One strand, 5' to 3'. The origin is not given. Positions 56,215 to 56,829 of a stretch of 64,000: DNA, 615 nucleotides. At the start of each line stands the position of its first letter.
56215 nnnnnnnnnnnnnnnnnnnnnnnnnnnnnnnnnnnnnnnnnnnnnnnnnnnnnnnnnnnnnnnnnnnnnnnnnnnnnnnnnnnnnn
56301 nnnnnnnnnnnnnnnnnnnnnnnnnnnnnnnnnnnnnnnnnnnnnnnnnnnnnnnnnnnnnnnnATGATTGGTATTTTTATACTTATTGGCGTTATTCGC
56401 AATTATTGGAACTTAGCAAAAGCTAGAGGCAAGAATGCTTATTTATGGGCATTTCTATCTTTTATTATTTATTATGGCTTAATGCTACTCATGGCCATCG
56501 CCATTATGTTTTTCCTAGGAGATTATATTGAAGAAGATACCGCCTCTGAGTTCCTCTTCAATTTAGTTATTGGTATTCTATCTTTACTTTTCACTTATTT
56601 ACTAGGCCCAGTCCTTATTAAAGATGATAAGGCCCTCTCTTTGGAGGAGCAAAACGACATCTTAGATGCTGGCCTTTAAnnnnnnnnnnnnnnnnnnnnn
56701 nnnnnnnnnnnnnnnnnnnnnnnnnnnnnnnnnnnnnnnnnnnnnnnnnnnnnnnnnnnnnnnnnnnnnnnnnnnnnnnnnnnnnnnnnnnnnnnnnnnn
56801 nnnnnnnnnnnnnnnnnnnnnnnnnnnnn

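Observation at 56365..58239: Tandem array of five paralogous ~105-aa three-TM proteins, three ending in the conserved tail (S)DILDA(D/G)(I/L)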

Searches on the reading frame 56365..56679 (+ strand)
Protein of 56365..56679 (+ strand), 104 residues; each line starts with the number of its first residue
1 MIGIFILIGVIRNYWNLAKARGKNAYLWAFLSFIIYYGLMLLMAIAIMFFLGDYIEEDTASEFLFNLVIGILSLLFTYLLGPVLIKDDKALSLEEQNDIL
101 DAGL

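Call 3: search_protein_families(library=pfam, proteins=[window:56365-56679:+], max_evalue=1)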
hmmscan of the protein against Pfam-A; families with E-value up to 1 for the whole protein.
window:56365-56679:+ (104 aa): 8 families
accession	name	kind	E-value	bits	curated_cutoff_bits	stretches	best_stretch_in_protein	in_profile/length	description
PF04138.20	GtrA_DPMS_TM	-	0.049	14.3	26.1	1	19-80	54-111/117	GtrA/DPMS, transmembrane domain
PF01529.25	DHHC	-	0.094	13.2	28.7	1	24-85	46-114/133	DHHC palmitoyltransferase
PF04341.17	DUF485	-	0.095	13.1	28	1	13-78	5-69/88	Protein of unknown function, DUF485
PF20136.4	DUF6526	-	0.24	11.9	23.7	1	32-96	17-81/145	Family of unknown function (DUF6526)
PF17555.7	TssN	-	0.41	10.5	30.3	1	17-79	49-112/274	Type VI secretion system, TssN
PF20684.3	Fung_rhodopsin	-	0.47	10.4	27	1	8-77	39-107/237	Fungal rhodopsin domain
PF04756.19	OST3_OST6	-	0.6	9.9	27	0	2-37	158-193/294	OST3 / OST6 family, transporter family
PF00695.24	vMSA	-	0.79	9.1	29.1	1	24-55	291-322/447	Major surface antigen from hepadnavirus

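Call 4: search_protein_families(library=ncbifam, proteins=[window:56365-56679:+], max_evalue=1)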
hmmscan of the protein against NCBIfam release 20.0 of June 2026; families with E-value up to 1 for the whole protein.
window:56365-56679:+ (104 aa): 2 families
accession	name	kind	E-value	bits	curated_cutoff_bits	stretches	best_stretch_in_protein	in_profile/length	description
NF042915.1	MAB_1171c_fam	subfamily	0.053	12.5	100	1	1-78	70-149/362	MAB_1171c family putative transporter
NF041560.1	T6SS_Burk_ExIF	subfamily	0.054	13.2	90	1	21-79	119-178/234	putative type VI secretion system effector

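Call 8: list_cluster_members(proteins=[window:56365-56676:+, window:56689-57009:+, window:57024-57332:+, window:57322-57669:+, window:57865-58236:+, window:54686-56185:-, window:58266-59288:-])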
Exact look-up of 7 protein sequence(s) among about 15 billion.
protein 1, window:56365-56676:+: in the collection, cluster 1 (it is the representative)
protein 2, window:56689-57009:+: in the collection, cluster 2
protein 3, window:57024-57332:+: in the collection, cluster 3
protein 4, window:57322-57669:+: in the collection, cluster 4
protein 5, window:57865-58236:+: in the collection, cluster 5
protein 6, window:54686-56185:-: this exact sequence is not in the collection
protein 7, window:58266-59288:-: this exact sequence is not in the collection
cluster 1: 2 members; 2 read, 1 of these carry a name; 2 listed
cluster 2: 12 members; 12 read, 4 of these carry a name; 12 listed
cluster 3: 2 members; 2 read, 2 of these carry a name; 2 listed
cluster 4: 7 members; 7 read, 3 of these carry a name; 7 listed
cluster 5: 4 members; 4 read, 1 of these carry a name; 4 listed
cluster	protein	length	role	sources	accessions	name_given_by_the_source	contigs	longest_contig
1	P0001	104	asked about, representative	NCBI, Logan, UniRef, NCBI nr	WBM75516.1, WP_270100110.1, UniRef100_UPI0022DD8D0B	hypothetical protein [Saprospira grandis] | hypothetical protein n=1 Tax=Saprospira grandis TaxID=1008 RepID=UPI0022DD8D0B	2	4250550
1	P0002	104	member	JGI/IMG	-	-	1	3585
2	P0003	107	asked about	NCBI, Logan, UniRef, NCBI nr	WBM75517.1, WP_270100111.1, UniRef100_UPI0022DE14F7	hypothetical protein [Saprospira grandis] | hypothetical protein n=1 Tax=Saprospira grandis TaxID=1008 RepID=UPI0022DE14F7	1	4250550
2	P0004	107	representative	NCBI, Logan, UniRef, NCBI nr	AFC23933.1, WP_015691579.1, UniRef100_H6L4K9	hypothetical protein [Saprospira grandis] | Uncharacterized protein n=1 Tax=Saprospira grandis (strain Lewin) TaxID=984262 ...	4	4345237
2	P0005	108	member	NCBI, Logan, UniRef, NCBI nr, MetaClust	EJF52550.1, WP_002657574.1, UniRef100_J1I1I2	hypothetical protein SapgrDRAFT_0813 [Saprospira grandis DSM 2844] | Uncharacterized protein n=1 Tax=Saprospira grandis DSM 2844 TaxID=694433 ... | hypothetical protein [Saprospira grandis]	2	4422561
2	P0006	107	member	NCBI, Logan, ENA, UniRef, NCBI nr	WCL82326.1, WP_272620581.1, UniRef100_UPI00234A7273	hypothetical protein PPO43_04325 [Saprospira sp. CCB-QB6] | hypothetical protein n=1 Tax=Saprospira sp. CCB-QB6 TaxID=3023936 RepID=UPI00234A7273 | hypothetical protein [Saprospira sp. CCB-QB6]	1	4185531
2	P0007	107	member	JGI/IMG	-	-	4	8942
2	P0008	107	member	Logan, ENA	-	-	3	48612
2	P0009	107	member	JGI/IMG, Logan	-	-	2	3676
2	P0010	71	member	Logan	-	-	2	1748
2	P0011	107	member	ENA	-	-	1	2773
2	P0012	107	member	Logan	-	-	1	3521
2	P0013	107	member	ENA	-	-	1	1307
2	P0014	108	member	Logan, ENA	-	-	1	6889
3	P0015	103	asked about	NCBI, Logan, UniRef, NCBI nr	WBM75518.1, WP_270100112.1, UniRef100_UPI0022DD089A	hypothetical protein [Saprospira grandis] | hypothetical protein n=1 Tax=Saprospira grandis TaxID=1008 RepID=UPI0022DD089A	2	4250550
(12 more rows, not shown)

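Call 14: find_homologous_proteins(query=A1, max_evalue=10)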
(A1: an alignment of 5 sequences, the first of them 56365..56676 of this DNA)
Query A1 (5 sequences) (104 aa, profile of the alignment): 14 proteins with E <= 10 among 8000 candidates.
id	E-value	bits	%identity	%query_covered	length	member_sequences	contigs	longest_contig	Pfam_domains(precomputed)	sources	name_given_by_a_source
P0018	3.1e-36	142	48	28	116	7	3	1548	-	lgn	-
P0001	1.3e-32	130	100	100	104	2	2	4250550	-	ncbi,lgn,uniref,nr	ncbi:hypothetical protein [Saprospira grandis]|uniref:hypothetical protein n=1 Tax=Saprospira grandi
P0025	2.4e-31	126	22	68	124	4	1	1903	-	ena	-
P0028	4.7e-30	122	19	68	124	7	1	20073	-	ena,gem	-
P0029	2.4e-26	110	78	100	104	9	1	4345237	-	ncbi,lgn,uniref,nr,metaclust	ncbi:hypothetical protein [Saprospira grandis]|uniref:Uncharacterized protein n=1 Tax=Saprospira gra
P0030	8.6e-26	108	44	15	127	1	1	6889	-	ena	-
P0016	2.0e-21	94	19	77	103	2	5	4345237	-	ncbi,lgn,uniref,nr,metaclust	ncbi:hypothetical protein [Saprospira grandis]|uniref:Uncharacterized protein n=1 Tax=Saprospira gra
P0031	1.2e-19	89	27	21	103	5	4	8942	-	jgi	-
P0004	6.0e-19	86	26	56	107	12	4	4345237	-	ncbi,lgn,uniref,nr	ncbi:hypothetical protein [Saprospira grandis]|uniref:Uncharacterized protein n=1 Tax=Saprospira gra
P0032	2.3e-18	84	27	73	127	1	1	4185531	-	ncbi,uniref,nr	ncbi:hypothetical protein PPO43_04340 [Saprospira sp. CCB-QB6]|uniref:hypothetical protein n=1 Tax=S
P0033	4.3e-15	74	67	12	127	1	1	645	-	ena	-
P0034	4.5e-14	71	27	47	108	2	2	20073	-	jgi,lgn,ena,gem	-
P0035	1.0e-12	66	94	60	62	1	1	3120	-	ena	-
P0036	4.7e-8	51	-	-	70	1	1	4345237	-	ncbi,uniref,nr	ncbi:hypothetical protein SGRA_1205 [Saprospira grandis str. Lewin]|uniref:Uncharacterized protein n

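Call 24: search_protein_families(library=padloc, proteins=[window:56365-56679:+], max_evalue=1)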
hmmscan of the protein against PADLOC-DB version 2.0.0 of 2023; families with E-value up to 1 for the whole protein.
window:56365-56679:+ (104 aa): 0 families

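Call 25: search_protein_families(library=phrogs, proteins=[window:56365-56679:+], max_evalue=1)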
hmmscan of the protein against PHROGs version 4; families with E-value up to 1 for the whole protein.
window:56365-56679:+ (104 aa): 1 family
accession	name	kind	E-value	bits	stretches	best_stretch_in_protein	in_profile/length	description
phrog_3556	-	unknown function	0.27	11.3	1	8-82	61-136/276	-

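Call 31: find_homologous_proteins(query=A3, max_evalue=10)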
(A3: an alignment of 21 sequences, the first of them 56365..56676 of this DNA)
Query A3 (21 sequences) (104 aa, profile of the alignment): 12 proteins with E <= 10 among 8000 candidates.
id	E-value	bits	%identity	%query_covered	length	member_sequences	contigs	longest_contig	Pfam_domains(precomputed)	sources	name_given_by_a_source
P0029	7.0e-25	105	78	100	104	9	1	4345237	-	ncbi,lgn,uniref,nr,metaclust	ncbi:hypothetical protein [Saprospira grandis]|uniref:Uncharacterized protein n=1 Tax=Saprospira gra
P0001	1.8e-23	101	100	100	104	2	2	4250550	-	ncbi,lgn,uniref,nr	ncbi:hypothetical protein [Saprospira grandis]|uniref:hypothetical protein n=1 Tax=Saprospira grandi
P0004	1.6e-20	91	26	56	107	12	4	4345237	-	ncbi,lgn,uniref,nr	ncbi:hypothetical protein [Saprospira grandis]|uniref:Uncharacterized protein n=1 Tax=Saprospira gra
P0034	4.3e-19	87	27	47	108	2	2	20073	-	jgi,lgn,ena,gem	-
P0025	2.4e-15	75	22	68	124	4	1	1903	-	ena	-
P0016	1.9e-14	72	19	77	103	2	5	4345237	-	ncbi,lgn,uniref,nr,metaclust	ncbi:hypothetical protein [Saprospira grandis]|uniref:Uncharacterized protein n=1 Tax=Saprospira gra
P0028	3.1e-14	71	19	68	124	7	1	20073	-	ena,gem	-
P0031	1.7e-13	69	27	21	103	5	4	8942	-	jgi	-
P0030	1.8e-12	65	44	15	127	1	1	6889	-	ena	-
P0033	1.9e-11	62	67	12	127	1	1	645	-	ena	-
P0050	3.3e-5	42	41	38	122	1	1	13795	-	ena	-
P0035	5.6e-2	32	94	60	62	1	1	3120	-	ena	-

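Call 34: find_encoding_contigs(protein=P0034, flank=10000, max_places=3)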
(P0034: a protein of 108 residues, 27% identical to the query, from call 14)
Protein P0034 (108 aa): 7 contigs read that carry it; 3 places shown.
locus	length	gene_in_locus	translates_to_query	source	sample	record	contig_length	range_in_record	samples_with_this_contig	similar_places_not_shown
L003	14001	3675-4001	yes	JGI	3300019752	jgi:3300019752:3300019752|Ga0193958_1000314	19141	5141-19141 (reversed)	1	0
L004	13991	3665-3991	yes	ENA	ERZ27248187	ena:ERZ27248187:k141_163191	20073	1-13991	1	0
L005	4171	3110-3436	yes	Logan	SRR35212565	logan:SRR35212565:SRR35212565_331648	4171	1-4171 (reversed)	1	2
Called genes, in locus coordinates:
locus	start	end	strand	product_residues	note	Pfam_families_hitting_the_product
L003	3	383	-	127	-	?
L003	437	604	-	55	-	-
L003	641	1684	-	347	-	PF22700:MVD-like_N, PF18376:MDD_C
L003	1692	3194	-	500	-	-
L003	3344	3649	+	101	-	-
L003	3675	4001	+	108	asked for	-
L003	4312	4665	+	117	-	-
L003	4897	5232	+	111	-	-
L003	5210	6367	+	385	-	PF13231:PMT_2 (weak)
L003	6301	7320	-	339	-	PF01522:Polysacc_deac_1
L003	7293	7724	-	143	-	PF04519:Bactofilin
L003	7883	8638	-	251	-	PF05099:TerB, PF00226:DnaJ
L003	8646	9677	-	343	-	PF10340:Say1_Mug180, PF20434:BD-FAE, PF07859:Abhydrolase_3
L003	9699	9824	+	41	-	-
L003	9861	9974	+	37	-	-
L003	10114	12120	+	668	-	PF01433:Peptidase_M1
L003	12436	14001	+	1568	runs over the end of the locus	PF00082:Peptidase_S8, PF00801:PKD, PF18911:PKD_4, PF00801:PKD (weak), PF18911:PKD_4, PF18962:Por_Secre_tail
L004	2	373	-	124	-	?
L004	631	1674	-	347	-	PF22700:MVD-like_N, PF18376:MDD_C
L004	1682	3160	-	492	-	-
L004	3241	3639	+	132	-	-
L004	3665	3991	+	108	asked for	-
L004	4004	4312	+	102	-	-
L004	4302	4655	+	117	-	-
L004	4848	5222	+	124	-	-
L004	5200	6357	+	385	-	PF13231:PMT_2 (weak)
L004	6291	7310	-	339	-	PF01522:Polysacc_deac_1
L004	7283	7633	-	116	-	PF04519:Bactofilin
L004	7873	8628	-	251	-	PF05099:TerB, PF00226:DnaJ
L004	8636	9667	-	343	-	PF10340:Say1_Mug180, PF20434:BD-FAE, PF07859:Abhydrolase_3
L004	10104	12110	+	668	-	PF01433:Peptidase_M1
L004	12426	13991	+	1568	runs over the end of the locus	PF00082:Peptidase_S8, PF00801:PKD, PF18911:PKD_4, PF00801:PKD (weak), PF18911:PKD_4, PF18962:Por_Secre_tail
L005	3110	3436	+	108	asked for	-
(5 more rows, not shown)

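Call 41: find_encoding_contigs(protein=P0050, flank=8000, max_places=3)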
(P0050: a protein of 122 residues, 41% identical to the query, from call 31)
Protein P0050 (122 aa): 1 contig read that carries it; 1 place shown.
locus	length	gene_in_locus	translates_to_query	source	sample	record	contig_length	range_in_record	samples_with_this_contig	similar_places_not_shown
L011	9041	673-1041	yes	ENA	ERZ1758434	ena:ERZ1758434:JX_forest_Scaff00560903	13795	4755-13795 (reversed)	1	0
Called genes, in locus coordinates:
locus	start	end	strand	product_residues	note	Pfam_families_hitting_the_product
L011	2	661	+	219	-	?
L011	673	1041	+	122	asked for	-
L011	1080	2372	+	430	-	-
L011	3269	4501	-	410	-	PF28597:T2SSF_N, PF00482:T2SSF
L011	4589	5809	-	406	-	PF00437:T2SSE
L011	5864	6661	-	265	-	-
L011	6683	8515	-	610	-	PF05157:MshEN, PF00437:T2SSE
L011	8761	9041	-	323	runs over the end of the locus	PF08308:PEGA (weak), PF09976:TPR_21, PF13432:TPR_16 (weak), PF14559:TPR_19, PF23914:TPR_CcmH_CycH (weak), PF13432:TPR_16, PF13424:TPR_12 (weak), PF13432:TPR_16 (weak), +13 more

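Call 59: predict_structure(alignment_id=A5)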
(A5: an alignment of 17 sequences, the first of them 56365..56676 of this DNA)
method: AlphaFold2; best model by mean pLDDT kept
length: 104 residues; sequences in the alignment: 17
mean_pLDDT: 81.0   pTM: 0.66
mean pLDDT of the five models: 81.0, 79.8, 79.7, 78.3, 78.3
residues with pLDDT >= 90: 29; 70-90: 54; 50-70: 20; < 50: 1
segments of 3 or more residues with pLDDT < 50: none
pLDDT, mean of each block of 10 residues (from residue 1): 85 93 91 92 84 74 82 88 74 56 57
secondary structure, 60 per line:
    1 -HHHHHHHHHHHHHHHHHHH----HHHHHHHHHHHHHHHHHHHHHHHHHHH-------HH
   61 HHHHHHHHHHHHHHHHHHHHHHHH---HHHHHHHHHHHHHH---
elements in order: H2-20 H25-51 H59-84 H88-101
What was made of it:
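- On GtrA/DPMS TM domain (PF04138): Call 59: three TM helices.
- Checked: Mean pLDDT is 81 (call 59).
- The AF2 model has three TM helices at pLDDT 81 (call 59).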

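Call 62: fold_search(model_id=the predicted structure, library=pdb)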
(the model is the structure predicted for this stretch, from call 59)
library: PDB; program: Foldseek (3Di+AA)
matches with E <= 10: 6; with E <= 0.001: 0
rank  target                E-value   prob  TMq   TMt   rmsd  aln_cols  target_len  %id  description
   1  7tyo_R                7.0e+00  0.05  0.26  0.11  10.1       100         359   14  Calcitonin receptor in complex with Gs and human calcitonin peptide (released 2022-03-23)
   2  9g9v_A                7.4e+00  0.07  0.31  0.14  15.4       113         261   14  Structure of the human two pore domain potassium ion channel TASK-3 (K2P9.1) (released 2024-12-18)
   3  9g9w_A                8.3e+00  0.05  0.27  0.13  14.9       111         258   14  Structure of the human two pore domain potassium ion channel TASK-3 (K2P9.1) G236R mutant (released 2024-12-18)
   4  9bq3_R                8.3e+00  0.04  0.26  0.11  10.1        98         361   13  Human Amylin2 Receptor in Complex with Gs and Cagrilintide (released 2025-04-23)
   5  5jfq_B                9.3e+00  0.07  0.30  0.13   8.7        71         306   13  Geranylgeranyl Pyrophosphate Synthetase from archaeon Geoglobus acetivorans (released 2017-05-24)
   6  8hao_I                9.8e+00  0.06  0.35  0.14   8.9       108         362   12  Human parathyroid hormone receptor-1 dimer (released 2022-12-21)

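Call 65: fold_search(model_id=the predicted structure, library=viral)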
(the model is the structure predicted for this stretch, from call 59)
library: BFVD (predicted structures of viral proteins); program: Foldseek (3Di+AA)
matches with E <= 10: 43; with E <= 0.001: 0
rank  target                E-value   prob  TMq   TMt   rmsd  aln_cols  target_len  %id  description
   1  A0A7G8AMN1            1.3e+00  0.30  0.34  0.28   8.3       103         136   16  (no name in the UniProt tables at hand)
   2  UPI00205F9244         1.6e+00  0.33  0.31  0.29  14.4        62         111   19  (no name look-up for this kind of identifier)
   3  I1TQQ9                2.3e+00  0.28  0.43  0.32   5.7       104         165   15  (no name in the UniProt tables at hand)
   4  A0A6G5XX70            2.5e+00  0.15  0.29  0.22  13.4       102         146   16  (no name in the UniProt tables at hand)
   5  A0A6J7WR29            3.4e+00  0.16  0.36  0.22   8.2        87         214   15  DUF2637 domain-containing protein [uncultured Caudovirales phage]
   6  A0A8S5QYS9            3.5e+00  0.15  0.36  0.37   8.7       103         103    9  Uncharacterized protein [Siphoviridae sp. ctg6Y13]
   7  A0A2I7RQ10            3.5e+00  0.11  0.37  0.31  11.9       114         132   11  (no name in the UniProt tables at hand)
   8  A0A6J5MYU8            4.0e+00  0.18  0.39  0.40   8.3        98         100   14  Uncharacterized protein [uncultured Caudovirales phage]
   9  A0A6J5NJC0            4.2e+00  0.21  0.42  0.50   4.3        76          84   12  Uncharacterized protein [uncultured Caudovirales phage]
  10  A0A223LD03            4.2e+00  0.08  0.30  0.25   9.3       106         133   12  Holin [Bacillus phage PBS1]
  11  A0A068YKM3            4.2e+00  0.04  0.24  0.22  10.5       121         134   20  Holin [Streptococcus phage Cp-7]
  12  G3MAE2                4.4e+00  0.12  0.33  0.36   9.4       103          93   18  Gp401 [Bacillus phage G]
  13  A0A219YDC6            4.7e+00  0.12  0.39  0.35   9.5       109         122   13  Uncharacterized protein [Aeromonas phage 65.2]
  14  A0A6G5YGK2            4.7e+00  0.11  0.32  0.31   8.1       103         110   16  (no name in the UniProt tables at hand)
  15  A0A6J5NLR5            5.2e+00  0.23  0.46  0.57   3.5        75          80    8  Uncharacterized protein [uncultured Caudovirales phage]
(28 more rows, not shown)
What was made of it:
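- Tried and rejected: Fold searches of the p1 model against PDB and BFVD gave nothing with E below 1 (calls 62, 65).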

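Call 66: find_related_loci(query=window:56365-56676:+, collection=viral_contigs, flank=5000)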
Query window:56365-56676:+ (104 aa) in viral_contigs; peptide patterns used: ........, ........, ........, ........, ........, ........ (x = any residue, [..] = any of these).
3 stretches matched a pattern, but none encodes a relative of the query by tblastn (E <= 1e-3).
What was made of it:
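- p1 has no relative in viral contigs (call 66).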

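Call 70: search_protein_families(library=pfam, alignment_id=A6, max_evalue=0.1)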
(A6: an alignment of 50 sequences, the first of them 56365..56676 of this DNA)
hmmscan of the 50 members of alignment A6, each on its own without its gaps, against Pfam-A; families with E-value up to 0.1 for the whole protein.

A. member 1, window:56365-56676:+ (104 aa): 3 families
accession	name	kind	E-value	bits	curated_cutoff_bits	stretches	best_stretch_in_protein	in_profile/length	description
PF04138.20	GtrA_DPMS_TM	-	0.049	14.3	26.1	1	19-80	54-111/117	GtrA/DPMS, transmembrane domain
PF01529.25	DHHC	-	0.094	13.2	28.7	0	24-85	46-114/133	DHHC palmitoyltransferase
PF04341.17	DUF485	-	0.095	13.1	28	0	13-78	5-69/88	Protein of unknown function, DUF485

B. families by the number of members that match (of 50 scanned): 58 families (the first 25 are shown)
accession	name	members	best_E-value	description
PF12670.12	DUF3792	6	0.0011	Protein of unknown function (DUF3792)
PF03419.18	Peptidase_U4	5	0.0056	Sporulation factor SpoIIGA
PF02516.20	STT3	4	0.0064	Oligosaccharyl transferase STT3, N-terminal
PF01757.29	Acyl_transf_3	2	6.1e-05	Acyltransferase domain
PF13194.11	DUF4010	2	0.0055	Domain of unknown function (DUF4010)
PF04341.17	DUF485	2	0.011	Protein of unknown function, DUF485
PF11346.13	DUF3149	2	0.016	Protein of unknown function (DUF3149)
PF02322.20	Cyt_bd_oxida_II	2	0.017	Cytochrome bd terminal oxidase subunit II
PF07332.16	Phage_holin_3_6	2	0.045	Putative Actinobacterial Holin-X, holin superfamily III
PF02378.23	PTS_EIIC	1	9.4e-05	Phosphotransferase system, EIIC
PF04756.19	OST3_OST6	1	0.0012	OST3 / OST6 family, transporter family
PF13197.11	DUF4013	1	0.0038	Protein of unknown function (DUF4013)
PF07695.17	7TMR-DISM_7TM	1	0.0038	7TM diverse intracellular signalling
PF06664.17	WLS-like_TM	1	0.004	Wntless-like, transmembrane domain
PF10864.13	DUF2663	1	0.0048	Protein of unknown function (DUF2663)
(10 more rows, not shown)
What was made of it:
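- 2 of 50 members give sub-threshold Phage_holin_3_6 hits, and some low-ranking, non-significant BFVD matches are annotated as holin (calls 65, 70). Every holin-related hit is far below its threshold: best Pfam E 0.045, BFVD E 1.3 or worse (calls 65, 70). All Pfam hits are below their cut-offs, and at most 4-6 of 50 members match any one family (call 70).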
